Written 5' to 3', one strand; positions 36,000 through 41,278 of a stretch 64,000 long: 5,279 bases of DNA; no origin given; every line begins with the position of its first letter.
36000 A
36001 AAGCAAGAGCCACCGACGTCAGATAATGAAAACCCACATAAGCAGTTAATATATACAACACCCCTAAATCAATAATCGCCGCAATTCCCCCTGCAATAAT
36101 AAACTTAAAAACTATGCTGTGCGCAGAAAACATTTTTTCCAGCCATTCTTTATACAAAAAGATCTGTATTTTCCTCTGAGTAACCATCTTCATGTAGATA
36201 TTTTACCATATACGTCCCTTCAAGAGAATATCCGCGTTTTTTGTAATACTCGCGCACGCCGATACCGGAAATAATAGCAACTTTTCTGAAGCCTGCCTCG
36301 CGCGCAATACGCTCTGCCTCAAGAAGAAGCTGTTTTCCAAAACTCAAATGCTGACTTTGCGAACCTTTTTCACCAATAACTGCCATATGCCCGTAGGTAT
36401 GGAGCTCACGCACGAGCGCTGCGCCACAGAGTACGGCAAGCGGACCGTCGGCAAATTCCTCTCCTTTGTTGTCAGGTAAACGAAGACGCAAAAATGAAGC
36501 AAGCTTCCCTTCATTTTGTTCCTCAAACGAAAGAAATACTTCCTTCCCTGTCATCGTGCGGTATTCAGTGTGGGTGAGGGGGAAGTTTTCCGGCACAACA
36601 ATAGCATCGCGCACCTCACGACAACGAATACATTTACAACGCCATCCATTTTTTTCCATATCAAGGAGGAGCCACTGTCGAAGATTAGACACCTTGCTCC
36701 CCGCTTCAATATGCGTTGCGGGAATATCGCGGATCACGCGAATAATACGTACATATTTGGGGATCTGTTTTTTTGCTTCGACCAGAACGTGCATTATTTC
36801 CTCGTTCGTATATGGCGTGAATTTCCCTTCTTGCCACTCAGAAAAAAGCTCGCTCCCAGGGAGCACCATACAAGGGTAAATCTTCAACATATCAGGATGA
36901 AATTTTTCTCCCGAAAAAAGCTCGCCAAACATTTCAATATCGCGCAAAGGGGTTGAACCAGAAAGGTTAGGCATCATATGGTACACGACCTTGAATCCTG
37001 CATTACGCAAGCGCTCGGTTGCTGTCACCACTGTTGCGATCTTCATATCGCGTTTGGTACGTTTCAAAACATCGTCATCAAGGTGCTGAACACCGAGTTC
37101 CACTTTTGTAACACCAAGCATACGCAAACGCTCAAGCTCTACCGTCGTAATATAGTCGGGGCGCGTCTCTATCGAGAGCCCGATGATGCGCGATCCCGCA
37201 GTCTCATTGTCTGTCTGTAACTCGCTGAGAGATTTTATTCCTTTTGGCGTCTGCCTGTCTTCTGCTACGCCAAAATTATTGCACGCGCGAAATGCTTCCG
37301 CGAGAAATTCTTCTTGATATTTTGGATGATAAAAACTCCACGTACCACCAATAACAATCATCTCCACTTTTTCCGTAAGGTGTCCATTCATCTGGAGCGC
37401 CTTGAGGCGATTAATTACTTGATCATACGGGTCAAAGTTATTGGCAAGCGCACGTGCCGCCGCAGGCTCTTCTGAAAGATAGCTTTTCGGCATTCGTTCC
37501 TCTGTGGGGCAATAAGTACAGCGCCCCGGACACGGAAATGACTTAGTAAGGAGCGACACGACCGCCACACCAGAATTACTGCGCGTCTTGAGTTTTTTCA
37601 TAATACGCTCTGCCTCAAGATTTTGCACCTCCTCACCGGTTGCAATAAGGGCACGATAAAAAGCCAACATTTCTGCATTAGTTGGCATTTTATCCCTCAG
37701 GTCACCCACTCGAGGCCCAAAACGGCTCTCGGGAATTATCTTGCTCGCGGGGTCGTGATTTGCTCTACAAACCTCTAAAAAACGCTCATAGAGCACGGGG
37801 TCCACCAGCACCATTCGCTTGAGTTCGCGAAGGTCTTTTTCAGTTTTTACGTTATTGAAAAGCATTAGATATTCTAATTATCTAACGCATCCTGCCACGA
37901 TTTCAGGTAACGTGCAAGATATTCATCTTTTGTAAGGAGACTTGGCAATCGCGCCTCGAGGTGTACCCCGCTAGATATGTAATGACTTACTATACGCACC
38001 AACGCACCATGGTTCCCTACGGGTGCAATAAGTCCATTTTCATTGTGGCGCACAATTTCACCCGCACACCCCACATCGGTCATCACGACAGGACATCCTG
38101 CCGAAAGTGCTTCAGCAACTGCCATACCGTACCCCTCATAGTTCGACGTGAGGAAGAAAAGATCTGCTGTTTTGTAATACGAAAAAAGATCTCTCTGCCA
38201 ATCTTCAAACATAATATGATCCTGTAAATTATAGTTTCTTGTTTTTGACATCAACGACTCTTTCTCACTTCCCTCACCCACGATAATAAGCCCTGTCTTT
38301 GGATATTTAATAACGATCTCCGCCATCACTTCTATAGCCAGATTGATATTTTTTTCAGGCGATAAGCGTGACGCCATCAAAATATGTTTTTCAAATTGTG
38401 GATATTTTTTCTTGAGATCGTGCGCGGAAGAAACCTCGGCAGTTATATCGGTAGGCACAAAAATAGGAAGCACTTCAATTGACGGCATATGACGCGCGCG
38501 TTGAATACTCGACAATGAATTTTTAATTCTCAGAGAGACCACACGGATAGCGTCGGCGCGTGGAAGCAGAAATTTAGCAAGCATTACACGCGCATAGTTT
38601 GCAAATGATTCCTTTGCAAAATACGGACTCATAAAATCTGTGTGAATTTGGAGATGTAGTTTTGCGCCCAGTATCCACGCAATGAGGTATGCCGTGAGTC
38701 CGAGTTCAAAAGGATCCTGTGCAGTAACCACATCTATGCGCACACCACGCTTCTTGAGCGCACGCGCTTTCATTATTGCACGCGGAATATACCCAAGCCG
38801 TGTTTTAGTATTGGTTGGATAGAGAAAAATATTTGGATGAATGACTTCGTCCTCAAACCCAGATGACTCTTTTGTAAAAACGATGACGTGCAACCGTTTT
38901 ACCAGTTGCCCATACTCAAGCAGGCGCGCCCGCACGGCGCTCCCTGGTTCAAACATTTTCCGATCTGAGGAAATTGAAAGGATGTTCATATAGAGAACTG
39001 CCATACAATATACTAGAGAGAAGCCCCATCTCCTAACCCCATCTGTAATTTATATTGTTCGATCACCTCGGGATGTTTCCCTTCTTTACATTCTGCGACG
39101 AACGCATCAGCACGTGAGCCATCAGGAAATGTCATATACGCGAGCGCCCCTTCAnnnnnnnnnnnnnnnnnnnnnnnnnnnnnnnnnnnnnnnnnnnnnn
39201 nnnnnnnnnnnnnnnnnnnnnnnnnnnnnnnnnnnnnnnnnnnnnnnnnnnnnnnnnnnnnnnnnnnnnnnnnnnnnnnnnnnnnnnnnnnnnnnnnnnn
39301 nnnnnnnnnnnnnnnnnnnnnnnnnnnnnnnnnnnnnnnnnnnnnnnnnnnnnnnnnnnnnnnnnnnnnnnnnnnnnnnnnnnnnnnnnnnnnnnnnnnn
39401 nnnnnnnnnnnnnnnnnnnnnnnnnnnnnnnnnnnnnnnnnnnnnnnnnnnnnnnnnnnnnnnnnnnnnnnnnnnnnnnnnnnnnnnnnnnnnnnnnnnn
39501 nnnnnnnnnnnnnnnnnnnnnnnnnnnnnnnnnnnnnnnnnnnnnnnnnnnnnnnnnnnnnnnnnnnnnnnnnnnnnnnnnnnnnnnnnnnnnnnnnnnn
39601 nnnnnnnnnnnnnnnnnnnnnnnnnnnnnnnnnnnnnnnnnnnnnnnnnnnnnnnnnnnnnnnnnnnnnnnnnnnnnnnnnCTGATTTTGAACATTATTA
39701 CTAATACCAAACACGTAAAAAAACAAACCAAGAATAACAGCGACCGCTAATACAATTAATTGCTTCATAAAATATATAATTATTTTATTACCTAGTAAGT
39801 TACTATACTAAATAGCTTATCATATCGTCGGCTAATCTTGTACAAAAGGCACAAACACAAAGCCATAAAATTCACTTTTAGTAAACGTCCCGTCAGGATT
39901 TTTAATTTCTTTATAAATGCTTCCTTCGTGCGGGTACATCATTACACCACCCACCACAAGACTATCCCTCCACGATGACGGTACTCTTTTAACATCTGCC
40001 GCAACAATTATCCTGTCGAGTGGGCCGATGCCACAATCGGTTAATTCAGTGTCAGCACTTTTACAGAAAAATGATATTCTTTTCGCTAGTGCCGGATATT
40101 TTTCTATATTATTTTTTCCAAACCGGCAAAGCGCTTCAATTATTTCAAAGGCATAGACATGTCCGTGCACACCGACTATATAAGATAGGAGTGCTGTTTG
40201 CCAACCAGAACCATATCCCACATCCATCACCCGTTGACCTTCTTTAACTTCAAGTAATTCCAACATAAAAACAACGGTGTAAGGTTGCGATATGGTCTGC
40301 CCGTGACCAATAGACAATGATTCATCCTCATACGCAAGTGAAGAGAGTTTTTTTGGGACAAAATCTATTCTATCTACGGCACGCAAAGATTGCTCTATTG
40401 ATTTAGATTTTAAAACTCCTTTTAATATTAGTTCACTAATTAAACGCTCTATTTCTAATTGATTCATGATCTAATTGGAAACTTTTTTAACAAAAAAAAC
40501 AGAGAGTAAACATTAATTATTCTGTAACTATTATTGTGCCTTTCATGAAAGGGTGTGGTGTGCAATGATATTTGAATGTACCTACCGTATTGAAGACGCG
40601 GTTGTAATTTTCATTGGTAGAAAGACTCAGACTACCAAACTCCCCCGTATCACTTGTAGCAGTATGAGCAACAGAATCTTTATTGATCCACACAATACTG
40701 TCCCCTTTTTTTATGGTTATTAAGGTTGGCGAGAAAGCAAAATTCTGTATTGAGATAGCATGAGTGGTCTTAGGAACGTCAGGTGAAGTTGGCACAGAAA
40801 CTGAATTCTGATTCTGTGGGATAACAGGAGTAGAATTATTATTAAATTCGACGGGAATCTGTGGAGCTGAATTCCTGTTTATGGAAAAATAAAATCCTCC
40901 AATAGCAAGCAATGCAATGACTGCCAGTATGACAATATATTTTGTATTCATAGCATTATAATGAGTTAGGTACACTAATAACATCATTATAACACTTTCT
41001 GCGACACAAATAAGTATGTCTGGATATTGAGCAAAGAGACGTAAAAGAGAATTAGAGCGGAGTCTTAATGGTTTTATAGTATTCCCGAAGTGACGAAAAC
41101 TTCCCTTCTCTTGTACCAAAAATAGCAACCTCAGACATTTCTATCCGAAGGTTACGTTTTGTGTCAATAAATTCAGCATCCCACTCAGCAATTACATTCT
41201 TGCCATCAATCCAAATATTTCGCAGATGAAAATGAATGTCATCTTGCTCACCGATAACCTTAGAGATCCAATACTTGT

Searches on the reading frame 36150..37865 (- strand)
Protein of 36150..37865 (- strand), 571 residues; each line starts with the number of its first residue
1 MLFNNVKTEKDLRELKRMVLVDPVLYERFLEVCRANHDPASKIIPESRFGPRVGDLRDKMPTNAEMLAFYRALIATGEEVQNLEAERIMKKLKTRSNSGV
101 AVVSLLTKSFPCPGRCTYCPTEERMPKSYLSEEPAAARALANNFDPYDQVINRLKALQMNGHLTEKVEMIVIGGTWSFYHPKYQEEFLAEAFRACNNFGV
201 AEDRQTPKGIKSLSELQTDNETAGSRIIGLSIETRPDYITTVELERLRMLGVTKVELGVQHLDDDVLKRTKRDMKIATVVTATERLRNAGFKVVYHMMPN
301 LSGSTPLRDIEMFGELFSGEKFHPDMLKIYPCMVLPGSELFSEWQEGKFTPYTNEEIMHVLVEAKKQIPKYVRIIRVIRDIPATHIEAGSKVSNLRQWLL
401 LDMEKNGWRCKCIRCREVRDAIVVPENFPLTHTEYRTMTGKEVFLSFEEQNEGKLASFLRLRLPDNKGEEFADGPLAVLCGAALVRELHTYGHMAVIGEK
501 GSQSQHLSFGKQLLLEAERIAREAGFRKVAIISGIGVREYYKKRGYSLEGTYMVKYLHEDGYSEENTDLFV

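Call 7: search_protein_families(library=pfam, proteins=[window:36150-37865:-], max_evalue=0.00001)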
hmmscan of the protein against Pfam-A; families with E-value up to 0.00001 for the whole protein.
window:36150-37865:- (571 aa): 2 families
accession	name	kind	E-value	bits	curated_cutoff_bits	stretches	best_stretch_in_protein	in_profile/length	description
PF16199.10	Radical_SAM_C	-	1.4e-19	70.4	31.9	1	324-398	1-76/85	Radical_SAM C-terminal domain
PF04055.27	Radical_SAM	-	4e-18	66.6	29.5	1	112-305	7-155/166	Radical SAM superfamily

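Call 43: search_protein_families(library=ncbifam, proteins=[window:36150-37865:-], max_evalue=0.01)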
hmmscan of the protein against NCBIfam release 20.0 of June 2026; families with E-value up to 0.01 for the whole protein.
window:36150-37865:- (571 aa): 14 families
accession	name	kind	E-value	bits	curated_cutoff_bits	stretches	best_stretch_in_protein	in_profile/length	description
TIGR01211.1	ELP3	subfamily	1.2e-155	519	350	1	82-557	48-522/522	tRNA uridine(34) 5-carboxymethylaminomethyl modification radical SAM/GNAT enzyme Elp3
TIGR01212.1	TIGR01212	equivalog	4.7e-18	65.4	180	1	224-386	106-269/302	tRNA modification radical SAM protein MnmL/YtqA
NF006067.1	PRK08208.1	equivalog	1.4e-09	37.4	380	1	210-353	107-251/427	STM4012 family radical SAM protein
TIGR00539.1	hemN_rel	equivalog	1.4e-08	34.3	205.4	1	227-294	86-153/361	radical SAM family heme chaperone HemW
TIGR03994.1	rSAM_HemZ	equivalog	1.1e-06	28.1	321.4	1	230-344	175-288/401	coproporphyrinogen dehydrogenase HemZ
TIGR00538.1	hemN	equivalog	1.3e-06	27.5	324.95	1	226-294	136-204/454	oxygen-independent coproporphyrinogen III oxidase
NF006385.0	PRK08629.1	equivalog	6.6e-06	25.1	355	1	228-290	133-194/439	coproporphyrinogen III oxidase family protein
NF006060.0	PRK08207.1-3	equivalog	0.00015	20.7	653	1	232-363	245-376/477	coproporphyrinogen III oxidase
TIGR04013.1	B12_SAM_MJ_1487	hypoth_equivalog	0.00023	20.1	251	1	233-306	246-320/382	TIGR04013 family B12-binding domain/radical SAM domain-containing protein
NF004567.0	PRK05904.1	equivalog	0.00035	19.9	355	1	230-294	92-156/353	coproporphyrinogen III oxidase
NF005133.0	PRK06582.1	equivalog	0.00041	19.5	597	1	229-354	99-221/390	coproporphyrinogen III oxidase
TIGR01210.1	TIGR01210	equivalog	0.0019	17.5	212.15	1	228-295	104-173/313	archaeosine biosynthesis radical SAM protein RaSEA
TIGR04107.1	rSAM_HutW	equivalog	0.004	16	400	0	232-353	132-251/419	heme anaerobic degradation radical SAM methyltransferase ChuW/HutW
NF006063.0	PRK08207.2-1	equivalog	0.0049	15.5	1074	0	220-294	275-350/518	coproporphyrinogen III oxidase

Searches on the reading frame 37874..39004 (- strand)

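Call 7: search_protein_families(library=pfam, proteins=[window:37874-39004:-], max_evalue=0.00001)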
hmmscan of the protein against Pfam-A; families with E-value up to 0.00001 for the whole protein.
window:37874-39004:- (376 aa): 5 families
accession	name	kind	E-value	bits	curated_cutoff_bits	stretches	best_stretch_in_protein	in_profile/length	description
PF00534.26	Glycos_transf_1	-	1.5e-35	122.7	26.4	1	204-345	14-158/172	Glycosyl transferases group 1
PF13692.12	Glyco_trans_1_4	-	2e-28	99.9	27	1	206-342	2-139/142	Glycosyl transferases group 1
PF13439.12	Glyco_transf_4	-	1.6e-10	41.7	28.5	1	34-183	15-166/170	Glycosyltransferase Family 4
PF20706.3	GT4-conflict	-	3.8e-10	39.8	26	1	147-318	144-320/385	Family 4 Glycosyltransferase in conflict systems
PF13579.12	Glyco_trans_4_4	-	1.8e-07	32.1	29.7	1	32-163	13-141/158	Glycosyl transferase 4-like domain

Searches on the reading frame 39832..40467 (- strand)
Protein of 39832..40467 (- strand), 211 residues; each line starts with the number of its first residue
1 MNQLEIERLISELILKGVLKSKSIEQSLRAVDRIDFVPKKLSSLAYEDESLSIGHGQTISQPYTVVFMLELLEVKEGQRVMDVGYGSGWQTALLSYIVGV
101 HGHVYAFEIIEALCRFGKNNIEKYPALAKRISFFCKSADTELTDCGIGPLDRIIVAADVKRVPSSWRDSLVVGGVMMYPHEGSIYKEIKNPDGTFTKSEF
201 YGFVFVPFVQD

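Call 18: search_protein_families(library=pfam, proteins=[window:39832-40467:-], max_evalue=0.00001)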
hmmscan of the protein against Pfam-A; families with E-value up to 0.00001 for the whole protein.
window:39832-40467:- (211 aa): 1 family
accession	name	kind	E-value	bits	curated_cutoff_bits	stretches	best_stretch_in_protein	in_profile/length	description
PF01135.25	PCMT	-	2.3e-39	135.8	20.3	1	7-210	4-207/210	Protein-L-isoaspartate(D-aspartate) O-methyltransferase (PCMT)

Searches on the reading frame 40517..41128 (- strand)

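Call 18: search_protein_families(library=pfam, proteins=[window:40517-41128:-], max_evalue=0.00001)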
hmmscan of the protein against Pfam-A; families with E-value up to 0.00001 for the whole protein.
window:40517-41128:- (203 aa): 2 families
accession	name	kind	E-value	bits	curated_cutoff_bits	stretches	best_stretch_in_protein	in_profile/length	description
PF00127.26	Copper-bind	-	7e-11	42.9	21.2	1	125-201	7-98/99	Copper binding proteins, plastocyanin/azurin family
PF13473.12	Cupredoxin_1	-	1.3e-07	32.1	27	1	120-201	20-104/104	Cupredoxin-like domain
